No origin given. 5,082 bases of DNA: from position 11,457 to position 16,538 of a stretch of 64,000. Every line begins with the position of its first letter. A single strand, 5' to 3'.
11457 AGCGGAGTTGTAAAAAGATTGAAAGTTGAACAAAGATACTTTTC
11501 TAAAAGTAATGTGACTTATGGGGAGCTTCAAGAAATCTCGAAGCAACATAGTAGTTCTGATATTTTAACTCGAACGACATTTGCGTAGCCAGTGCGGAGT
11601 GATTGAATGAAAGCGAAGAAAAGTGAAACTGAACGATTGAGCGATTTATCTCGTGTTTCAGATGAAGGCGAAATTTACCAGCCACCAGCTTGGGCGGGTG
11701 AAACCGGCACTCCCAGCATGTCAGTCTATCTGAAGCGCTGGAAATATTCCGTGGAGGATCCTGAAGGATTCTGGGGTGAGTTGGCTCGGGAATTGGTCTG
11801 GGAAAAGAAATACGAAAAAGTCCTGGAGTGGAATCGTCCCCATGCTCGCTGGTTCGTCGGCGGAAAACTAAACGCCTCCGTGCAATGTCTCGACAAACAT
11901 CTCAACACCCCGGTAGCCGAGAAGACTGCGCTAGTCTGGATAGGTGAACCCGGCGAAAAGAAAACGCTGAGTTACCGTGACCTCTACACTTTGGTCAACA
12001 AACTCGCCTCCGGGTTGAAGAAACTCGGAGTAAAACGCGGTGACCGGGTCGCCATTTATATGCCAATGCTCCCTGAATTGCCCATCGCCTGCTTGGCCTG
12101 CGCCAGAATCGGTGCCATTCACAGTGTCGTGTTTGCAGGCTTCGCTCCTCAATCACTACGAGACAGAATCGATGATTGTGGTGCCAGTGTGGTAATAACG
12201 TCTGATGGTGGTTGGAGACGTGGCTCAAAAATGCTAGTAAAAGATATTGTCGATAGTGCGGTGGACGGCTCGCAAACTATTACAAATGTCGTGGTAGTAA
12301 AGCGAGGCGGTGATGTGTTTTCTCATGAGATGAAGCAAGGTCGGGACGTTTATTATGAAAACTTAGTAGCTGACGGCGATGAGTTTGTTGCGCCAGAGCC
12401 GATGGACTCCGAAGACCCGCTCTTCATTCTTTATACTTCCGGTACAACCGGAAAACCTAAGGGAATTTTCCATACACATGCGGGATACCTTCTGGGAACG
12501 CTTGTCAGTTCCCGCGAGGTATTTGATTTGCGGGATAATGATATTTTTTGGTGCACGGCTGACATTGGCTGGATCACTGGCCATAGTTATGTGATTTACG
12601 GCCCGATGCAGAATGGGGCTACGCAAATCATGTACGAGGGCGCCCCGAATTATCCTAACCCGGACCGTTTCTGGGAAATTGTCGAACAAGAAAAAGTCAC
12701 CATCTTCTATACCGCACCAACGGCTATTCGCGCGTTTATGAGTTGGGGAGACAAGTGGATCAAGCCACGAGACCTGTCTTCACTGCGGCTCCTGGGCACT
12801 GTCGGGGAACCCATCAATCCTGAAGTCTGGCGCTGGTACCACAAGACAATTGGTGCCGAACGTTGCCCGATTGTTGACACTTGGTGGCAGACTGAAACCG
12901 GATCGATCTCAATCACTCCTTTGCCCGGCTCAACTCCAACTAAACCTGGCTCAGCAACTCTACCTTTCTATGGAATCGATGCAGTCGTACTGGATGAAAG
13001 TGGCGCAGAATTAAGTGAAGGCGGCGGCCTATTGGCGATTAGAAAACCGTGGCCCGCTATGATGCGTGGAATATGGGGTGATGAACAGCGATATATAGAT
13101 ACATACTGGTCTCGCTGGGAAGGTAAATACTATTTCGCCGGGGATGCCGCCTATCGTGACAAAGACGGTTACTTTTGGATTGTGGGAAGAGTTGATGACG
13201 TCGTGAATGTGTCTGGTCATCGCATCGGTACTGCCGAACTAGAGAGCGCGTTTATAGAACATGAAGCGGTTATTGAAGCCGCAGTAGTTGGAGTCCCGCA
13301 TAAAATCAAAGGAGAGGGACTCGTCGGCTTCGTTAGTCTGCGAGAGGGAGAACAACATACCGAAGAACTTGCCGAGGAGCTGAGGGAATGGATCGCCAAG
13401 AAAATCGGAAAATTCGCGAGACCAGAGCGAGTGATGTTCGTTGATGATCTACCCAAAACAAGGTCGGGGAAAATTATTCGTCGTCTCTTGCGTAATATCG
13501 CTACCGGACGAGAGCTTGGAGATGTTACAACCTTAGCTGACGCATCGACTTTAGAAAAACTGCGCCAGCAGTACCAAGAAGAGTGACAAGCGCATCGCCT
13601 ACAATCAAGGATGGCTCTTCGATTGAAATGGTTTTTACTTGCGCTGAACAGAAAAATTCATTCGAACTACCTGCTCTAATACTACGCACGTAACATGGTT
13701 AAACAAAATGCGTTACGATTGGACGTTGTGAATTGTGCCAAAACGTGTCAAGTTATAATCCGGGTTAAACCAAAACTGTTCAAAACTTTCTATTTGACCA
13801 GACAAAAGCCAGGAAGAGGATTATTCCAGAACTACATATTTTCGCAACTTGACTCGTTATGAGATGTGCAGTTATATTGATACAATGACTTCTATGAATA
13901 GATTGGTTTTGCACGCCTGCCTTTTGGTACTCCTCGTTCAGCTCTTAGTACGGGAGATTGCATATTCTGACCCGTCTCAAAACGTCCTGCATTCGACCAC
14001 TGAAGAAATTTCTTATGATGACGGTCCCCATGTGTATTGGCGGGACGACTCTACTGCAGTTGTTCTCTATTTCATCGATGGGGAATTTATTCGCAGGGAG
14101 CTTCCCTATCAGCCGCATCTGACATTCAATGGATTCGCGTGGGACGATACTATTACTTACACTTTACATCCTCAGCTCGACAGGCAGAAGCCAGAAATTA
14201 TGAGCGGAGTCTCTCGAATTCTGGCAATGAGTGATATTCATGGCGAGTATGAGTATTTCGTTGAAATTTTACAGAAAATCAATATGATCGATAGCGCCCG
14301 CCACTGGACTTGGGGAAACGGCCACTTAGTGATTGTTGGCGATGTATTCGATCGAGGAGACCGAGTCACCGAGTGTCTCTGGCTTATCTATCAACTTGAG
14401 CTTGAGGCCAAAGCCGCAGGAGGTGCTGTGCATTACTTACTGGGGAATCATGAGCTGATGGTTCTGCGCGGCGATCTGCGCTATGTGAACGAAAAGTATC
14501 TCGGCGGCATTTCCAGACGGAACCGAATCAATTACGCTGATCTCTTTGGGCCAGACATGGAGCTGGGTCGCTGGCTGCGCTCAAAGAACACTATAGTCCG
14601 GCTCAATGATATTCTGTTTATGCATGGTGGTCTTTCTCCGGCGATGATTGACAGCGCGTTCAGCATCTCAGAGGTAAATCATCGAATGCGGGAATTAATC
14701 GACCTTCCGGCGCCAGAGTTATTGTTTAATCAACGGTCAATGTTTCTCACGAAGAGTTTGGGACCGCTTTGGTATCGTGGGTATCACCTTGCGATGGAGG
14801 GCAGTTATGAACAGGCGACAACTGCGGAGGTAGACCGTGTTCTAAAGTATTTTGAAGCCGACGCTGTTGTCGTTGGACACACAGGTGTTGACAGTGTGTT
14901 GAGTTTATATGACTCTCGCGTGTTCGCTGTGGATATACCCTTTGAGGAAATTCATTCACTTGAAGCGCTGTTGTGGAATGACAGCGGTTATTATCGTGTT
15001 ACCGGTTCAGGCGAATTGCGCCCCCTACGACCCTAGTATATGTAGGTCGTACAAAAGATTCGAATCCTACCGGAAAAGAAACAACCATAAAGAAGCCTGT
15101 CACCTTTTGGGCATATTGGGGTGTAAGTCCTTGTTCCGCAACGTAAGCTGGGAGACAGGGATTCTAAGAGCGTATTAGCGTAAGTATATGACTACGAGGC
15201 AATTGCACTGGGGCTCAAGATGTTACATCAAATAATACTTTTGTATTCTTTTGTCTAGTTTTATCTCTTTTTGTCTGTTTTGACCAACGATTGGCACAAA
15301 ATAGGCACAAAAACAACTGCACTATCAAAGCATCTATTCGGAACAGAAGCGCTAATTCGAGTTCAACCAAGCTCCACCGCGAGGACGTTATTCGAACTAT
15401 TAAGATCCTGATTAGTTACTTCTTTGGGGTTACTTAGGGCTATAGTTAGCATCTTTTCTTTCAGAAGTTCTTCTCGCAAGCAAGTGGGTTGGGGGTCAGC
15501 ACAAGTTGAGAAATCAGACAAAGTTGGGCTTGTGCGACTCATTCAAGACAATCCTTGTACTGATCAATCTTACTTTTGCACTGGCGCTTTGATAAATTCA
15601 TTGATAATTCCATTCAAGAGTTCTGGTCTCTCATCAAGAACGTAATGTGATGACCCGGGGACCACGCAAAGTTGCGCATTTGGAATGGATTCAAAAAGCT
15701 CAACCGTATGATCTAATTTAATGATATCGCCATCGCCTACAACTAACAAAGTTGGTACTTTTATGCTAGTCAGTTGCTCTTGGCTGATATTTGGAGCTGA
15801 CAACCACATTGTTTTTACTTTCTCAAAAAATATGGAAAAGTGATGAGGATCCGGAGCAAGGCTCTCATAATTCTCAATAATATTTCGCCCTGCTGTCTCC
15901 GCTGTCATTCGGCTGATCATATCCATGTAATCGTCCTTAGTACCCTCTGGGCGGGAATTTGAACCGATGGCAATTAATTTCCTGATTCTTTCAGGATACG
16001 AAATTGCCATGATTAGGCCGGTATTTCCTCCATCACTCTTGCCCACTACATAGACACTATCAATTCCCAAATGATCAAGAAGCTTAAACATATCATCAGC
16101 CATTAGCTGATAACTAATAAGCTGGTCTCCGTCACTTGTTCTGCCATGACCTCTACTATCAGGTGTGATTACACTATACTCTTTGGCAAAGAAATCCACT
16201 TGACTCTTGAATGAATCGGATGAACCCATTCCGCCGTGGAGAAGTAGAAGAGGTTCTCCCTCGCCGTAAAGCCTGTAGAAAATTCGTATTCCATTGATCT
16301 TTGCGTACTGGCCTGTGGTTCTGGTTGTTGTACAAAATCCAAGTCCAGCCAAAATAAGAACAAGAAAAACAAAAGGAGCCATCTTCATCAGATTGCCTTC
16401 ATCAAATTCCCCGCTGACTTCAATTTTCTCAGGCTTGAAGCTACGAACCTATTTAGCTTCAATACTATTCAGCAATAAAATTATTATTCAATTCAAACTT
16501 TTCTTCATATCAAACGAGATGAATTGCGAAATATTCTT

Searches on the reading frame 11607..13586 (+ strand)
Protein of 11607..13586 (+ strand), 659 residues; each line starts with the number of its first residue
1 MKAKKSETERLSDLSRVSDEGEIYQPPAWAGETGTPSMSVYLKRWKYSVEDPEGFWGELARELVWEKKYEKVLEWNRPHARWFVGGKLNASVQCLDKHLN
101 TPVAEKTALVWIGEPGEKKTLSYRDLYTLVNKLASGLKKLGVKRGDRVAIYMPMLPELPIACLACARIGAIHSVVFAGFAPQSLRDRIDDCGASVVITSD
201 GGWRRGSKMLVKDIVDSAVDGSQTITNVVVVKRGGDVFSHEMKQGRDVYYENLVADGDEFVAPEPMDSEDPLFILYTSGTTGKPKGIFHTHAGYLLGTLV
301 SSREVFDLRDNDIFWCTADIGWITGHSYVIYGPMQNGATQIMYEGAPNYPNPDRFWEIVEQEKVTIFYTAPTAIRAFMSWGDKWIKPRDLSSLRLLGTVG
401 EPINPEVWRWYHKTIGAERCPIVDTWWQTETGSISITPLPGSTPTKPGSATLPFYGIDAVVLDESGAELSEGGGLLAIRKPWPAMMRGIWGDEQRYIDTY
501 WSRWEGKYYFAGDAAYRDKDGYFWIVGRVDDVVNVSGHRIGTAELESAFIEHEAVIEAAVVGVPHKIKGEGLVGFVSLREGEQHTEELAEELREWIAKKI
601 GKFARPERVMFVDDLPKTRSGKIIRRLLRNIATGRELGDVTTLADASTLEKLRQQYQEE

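Call 40: search_protein_families(library=pfam, proteins=[window:11607-13586:+], max_evalue=0.001)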
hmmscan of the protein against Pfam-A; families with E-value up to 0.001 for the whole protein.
window:11607-13586:+ (659 aa): 3 families
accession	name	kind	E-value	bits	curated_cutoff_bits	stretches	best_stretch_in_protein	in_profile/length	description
PF00501.34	AMP-binding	-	9e-92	308.3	29.9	1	105-490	10-384/384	AMP-binding enzyme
PF13193.12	AMP-binding_C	-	2.2e-28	99.4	24.5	1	544-622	1-76/76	AMP-binding enzyme C-terminal domain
PF16177.11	ACAS_N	-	1.4e-21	76.5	27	1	41-94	1-55/55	Acetyl-coenzyme A synthetase N-terminus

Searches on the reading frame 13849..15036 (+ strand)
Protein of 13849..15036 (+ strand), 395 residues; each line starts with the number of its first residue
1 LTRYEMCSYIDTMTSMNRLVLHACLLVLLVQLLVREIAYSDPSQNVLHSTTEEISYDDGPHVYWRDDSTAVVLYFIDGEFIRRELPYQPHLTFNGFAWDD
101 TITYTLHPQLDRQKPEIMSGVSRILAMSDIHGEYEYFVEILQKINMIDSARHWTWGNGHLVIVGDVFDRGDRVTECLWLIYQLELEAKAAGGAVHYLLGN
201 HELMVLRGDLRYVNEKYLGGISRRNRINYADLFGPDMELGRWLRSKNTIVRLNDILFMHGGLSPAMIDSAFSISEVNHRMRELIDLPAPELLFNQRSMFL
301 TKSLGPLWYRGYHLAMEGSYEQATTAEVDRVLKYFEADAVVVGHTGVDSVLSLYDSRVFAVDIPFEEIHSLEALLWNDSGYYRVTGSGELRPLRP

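Call 40: search_protein_families(library=pfam, proteins=[window:13849-15036:+], max_evalue=0.001)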
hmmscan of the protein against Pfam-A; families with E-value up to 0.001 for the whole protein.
window:13849-15036:+ (395 aa): 1 family
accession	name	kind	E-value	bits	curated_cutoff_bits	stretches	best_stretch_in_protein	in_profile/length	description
PF00149.33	Metallophos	-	1e-18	68.9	21.5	1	123-345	2-188/191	Calcineurin-like phosphoesterase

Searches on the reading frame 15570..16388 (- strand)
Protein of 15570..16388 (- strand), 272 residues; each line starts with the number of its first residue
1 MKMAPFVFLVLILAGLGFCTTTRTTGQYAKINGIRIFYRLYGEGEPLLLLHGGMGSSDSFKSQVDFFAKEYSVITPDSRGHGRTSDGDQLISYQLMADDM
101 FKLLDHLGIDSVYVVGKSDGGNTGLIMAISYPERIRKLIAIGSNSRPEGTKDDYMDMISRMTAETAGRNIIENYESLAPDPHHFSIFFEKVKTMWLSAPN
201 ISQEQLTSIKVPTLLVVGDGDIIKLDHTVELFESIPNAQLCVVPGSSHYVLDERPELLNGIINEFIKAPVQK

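Call 40: search_protein_families(library=pfam, proteins=[window:15570-16388:-], max_evalue=0.001)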
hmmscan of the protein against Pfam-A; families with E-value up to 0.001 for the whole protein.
window:15570-16388:- (272 aa): 4 families
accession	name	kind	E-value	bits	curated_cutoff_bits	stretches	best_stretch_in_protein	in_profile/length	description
PF00561.26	Abhydrolase_1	-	5.8e-28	98.6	25.8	1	46-150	2-109/245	alpha/beta hydrolase fold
PF12146.15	Hydrolase_4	-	1.4e-14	54.4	27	1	47-254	7-238/239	Serine aminopeptidase, S33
PF12697.13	Abhydrolase_6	-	1.5e-13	52.4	26.3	1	47-258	1-214/217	Alpha/beta hydrolase family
PF03096.20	Ndr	-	7.8e-07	28.5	23.3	1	85-160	74-149/283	Ndr family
